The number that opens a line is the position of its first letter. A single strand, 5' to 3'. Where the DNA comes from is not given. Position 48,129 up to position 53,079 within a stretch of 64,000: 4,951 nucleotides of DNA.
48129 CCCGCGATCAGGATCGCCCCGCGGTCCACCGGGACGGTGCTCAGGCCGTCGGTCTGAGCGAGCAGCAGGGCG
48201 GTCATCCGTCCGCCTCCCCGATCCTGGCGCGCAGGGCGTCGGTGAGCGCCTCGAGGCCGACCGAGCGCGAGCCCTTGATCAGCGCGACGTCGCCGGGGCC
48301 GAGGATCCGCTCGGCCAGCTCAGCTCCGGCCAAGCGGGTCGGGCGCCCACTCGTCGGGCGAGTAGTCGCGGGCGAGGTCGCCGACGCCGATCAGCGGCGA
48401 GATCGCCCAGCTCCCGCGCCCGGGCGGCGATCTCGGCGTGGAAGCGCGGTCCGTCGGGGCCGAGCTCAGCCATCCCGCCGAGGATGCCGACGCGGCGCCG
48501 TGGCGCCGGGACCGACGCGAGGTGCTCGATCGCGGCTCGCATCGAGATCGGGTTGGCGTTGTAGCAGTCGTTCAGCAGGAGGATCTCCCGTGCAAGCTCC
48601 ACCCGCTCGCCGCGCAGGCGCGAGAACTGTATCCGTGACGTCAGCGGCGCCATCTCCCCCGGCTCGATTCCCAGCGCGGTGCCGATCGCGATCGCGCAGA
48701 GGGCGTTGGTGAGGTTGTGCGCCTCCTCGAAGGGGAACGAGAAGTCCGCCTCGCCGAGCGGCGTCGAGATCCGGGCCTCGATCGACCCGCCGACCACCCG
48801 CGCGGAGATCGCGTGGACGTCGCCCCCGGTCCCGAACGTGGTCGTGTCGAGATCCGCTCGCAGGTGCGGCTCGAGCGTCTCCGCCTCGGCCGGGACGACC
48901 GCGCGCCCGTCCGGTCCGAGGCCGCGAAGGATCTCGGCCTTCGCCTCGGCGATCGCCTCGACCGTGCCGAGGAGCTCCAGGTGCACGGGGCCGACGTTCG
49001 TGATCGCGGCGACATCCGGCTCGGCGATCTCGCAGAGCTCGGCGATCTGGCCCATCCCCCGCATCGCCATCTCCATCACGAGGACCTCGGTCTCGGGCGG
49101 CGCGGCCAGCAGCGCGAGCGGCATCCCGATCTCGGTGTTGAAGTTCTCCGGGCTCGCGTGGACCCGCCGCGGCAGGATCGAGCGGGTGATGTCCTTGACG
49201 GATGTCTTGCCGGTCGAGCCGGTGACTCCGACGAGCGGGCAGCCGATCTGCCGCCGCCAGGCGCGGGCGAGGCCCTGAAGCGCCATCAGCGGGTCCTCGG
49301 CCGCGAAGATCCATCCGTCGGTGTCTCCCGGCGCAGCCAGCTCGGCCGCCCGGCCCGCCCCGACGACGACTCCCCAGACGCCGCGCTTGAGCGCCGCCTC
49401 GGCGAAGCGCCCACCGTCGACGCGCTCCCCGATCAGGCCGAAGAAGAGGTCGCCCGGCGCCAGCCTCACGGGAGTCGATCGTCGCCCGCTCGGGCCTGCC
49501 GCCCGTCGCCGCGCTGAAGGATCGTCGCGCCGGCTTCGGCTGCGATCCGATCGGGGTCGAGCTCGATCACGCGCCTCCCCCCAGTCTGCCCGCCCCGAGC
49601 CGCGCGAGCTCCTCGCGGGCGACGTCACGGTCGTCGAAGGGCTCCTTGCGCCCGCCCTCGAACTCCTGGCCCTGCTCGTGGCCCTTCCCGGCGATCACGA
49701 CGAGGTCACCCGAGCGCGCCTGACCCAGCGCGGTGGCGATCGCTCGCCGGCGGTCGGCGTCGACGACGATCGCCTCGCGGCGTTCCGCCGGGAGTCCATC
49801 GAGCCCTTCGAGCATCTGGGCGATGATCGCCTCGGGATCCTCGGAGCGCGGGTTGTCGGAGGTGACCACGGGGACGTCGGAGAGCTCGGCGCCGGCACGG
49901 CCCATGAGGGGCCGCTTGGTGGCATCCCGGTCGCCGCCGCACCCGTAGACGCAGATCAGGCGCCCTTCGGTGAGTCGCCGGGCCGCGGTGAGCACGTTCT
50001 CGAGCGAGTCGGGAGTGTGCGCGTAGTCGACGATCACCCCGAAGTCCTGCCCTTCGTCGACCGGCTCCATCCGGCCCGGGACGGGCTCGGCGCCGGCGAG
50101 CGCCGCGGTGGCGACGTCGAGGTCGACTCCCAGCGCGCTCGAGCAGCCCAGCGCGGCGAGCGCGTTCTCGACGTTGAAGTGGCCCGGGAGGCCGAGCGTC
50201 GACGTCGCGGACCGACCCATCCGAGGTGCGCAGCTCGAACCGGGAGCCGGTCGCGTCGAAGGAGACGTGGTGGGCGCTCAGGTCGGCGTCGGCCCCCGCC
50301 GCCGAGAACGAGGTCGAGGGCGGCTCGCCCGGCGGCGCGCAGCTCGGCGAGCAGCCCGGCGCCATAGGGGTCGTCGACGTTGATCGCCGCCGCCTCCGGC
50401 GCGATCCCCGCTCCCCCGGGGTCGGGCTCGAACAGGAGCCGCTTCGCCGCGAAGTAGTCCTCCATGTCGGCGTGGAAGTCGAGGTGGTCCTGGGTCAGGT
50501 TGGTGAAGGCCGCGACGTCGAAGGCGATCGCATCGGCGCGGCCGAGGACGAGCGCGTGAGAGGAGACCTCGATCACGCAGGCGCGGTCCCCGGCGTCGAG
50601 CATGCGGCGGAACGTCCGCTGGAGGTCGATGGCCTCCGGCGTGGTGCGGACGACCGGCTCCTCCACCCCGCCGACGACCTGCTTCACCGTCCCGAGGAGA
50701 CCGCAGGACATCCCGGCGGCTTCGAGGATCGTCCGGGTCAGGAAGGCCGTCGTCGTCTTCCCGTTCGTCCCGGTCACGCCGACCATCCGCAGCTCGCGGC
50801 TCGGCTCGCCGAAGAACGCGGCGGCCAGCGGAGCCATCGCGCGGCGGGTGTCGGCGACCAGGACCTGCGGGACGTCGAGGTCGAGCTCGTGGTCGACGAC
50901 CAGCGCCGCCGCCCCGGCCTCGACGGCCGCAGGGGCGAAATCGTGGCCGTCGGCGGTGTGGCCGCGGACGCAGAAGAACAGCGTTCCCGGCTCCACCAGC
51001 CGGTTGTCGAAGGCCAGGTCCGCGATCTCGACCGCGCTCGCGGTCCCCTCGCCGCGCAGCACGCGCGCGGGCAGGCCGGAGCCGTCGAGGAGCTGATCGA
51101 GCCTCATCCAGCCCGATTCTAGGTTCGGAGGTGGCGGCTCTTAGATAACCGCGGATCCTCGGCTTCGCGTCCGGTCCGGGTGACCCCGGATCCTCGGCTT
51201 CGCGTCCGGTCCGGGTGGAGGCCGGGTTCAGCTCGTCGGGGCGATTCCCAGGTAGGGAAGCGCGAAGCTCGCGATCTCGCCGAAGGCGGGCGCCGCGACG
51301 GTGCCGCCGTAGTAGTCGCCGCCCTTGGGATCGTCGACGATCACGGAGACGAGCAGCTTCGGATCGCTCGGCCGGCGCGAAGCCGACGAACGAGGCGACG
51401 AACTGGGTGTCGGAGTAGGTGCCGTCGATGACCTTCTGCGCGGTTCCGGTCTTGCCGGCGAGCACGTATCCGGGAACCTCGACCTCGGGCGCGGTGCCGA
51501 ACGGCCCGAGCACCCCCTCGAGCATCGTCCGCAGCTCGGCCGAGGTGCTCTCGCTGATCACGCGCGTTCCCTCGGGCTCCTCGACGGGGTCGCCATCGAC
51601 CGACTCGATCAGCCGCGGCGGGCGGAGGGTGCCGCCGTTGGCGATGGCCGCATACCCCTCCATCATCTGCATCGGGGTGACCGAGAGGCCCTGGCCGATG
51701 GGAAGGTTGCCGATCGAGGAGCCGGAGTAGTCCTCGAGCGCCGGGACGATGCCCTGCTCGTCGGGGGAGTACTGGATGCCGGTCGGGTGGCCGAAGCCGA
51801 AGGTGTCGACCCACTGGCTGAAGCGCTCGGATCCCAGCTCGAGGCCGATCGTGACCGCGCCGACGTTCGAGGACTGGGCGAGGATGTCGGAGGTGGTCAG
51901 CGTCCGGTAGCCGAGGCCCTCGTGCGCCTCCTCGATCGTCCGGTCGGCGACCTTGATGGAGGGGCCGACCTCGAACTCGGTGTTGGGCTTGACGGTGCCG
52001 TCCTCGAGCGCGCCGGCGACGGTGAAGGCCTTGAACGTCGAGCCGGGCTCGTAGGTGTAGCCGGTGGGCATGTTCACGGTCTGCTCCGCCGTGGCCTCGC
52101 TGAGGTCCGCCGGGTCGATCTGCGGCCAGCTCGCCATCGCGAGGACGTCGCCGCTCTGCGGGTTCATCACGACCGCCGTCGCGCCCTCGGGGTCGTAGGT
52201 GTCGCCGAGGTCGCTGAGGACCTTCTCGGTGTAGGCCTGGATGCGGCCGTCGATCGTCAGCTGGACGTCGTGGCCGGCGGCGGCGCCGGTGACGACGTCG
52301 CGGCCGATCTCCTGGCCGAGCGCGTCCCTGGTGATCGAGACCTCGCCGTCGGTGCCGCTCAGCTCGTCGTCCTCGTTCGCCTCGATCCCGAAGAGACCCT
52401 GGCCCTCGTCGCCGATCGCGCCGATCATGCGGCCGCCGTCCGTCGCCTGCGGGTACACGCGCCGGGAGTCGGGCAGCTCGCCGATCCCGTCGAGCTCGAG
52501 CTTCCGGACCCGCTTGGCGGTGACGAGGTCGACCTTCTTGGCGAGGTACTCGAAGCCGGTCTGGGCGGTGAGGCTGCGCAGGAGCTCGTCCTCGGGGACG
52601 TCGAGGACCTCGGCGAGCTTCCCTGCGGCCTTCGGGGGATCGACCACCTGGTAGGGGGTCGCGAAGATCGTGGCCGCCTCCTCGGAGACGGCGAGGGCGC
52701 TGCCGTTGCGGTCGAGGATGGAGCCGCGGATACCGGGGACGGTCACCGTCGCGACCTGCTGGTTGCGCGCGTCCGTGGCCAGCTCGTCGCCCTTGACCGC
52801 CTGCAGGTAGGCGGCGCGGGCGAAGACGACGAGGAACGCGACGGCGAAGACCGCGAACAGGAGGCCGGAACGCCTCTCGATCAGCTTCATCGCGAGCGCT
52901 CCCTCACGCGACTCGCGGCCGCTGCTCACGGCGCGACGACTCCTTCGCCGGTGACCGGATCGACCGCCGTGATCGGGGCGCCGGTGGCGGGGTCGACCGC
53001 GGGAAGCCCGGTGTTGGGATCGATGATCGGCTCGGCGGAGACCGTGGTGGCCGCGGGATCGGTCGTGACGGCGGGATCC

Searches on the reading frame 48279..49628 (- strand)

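Call 43: search_protein_families(library=pfam, proteins=[window:48279-49628:-], max_evalue=0.01)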
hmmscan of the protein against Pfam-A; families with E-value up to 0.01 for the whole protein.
window:48279-49628:- (449 aa): 2 families
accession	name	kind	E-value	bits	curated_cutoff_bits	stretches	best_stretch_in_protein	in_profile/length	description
PF08245.18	Mur_ligase_M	-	1.6e-35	123.3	24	1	135-315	1-199/200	Mur ligase middle domain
PF02875.26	Mur_ligase_C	-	1.6e-10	42.3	28.4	1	339-409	2-70/127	Mur ligase, glutamate ligase domain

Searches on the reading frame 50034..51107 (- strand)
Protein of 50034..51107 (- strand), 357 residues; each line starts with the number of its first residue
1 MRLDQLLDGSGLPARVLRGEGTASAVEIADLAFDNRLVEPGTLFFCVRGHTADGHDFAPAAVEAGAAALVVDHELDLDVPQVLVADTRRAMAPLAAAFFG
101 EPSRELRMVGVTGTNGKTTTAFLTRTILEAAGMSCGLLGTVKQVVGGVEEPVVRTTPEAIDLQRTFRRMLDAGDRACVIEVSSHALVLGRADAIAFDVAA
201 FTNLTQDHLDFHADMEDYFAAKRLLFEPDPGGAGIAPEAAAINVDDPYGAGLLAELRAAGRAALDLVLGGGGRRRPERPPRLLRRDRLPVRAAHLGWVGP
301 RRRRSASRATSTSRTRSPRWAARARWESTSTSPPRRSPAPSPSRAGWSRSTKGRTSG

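Call 66: search_protein_families(library=pfam, proteins=[window:50034-51107:-], max_evalue=0.001)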
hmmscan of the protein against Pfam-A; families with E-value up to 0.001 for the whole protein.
window:50034-51107:- (357 aa): 2 families
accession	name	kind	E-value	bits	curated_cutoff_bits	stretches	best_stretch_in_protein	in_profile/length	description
PF08245.18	Mur_ligase_M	-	3.4e-37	128.8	24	1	111-259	1-138/200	Mur ligase middle domain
PF01225.30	Mur_ligase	-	3.5e-09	37.3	21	1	32-87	6-83/95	Mur ligase family, catalytic domain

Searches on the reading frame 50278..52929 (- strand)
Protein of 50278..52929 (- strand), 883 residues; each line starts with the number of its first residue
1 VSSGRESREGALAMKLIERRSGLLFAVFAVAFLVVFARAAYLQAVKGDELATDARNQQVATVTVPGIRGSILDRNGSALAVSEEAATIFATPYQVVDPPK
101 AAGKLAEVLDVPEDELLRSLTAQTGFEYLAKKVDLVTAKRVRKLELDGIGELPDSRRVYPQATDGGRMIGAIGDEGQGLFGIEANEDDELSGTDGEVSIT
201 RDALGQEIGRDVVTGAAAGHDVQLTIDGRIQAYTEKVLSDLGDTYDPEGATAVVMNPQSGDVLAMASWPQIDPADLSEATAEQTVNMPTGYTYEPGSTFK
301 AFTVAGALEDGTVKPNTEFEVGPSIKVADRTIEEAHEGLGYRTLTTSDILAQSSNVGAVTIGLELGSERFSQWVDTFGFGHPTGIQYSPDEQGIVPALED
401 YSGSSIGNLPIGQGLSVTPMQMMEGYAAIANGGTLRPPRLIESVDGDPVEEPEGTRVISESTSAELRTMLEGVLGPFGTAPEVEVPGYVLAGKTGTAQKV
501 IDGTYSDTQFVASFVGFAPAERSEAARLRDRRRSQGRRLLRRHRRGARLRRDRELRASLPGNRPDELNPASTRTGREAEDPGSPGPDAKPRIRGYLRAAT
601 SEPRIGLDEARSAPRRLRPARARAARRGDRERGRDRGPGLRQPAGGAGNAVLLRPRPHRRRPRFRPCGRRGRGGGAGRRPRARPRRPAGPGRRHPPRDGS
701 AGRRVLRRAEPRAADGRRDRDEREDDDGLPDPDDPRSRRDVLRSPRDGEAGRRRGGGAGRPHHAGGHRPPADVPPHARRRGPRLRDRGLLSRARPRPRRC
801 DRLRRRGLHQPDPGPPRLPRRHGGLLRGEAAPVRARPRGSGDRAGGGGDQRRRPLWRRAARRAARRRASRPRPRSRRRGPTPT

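Call 66: search_protein_families(library=pfam, proteins=[window:50278-52929:-], max_evalue=0.001)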
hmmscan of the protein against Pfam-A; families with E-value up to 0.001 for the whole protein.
window:50278-52929:- (883 aa): 2 families
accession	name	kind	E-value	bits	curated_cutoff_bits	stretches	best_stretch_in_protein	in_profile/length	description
PF00905.27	Transpeptidase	-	2.1e-61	208.2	22.1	1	251-522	2-269/299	Penicillin binding protein transpeptidase domain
PF03717.20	PBP_dimer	-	2.1e-14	54.8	24.4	1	64-209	2-177/180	Penicillin-binding Protein dimerisation domain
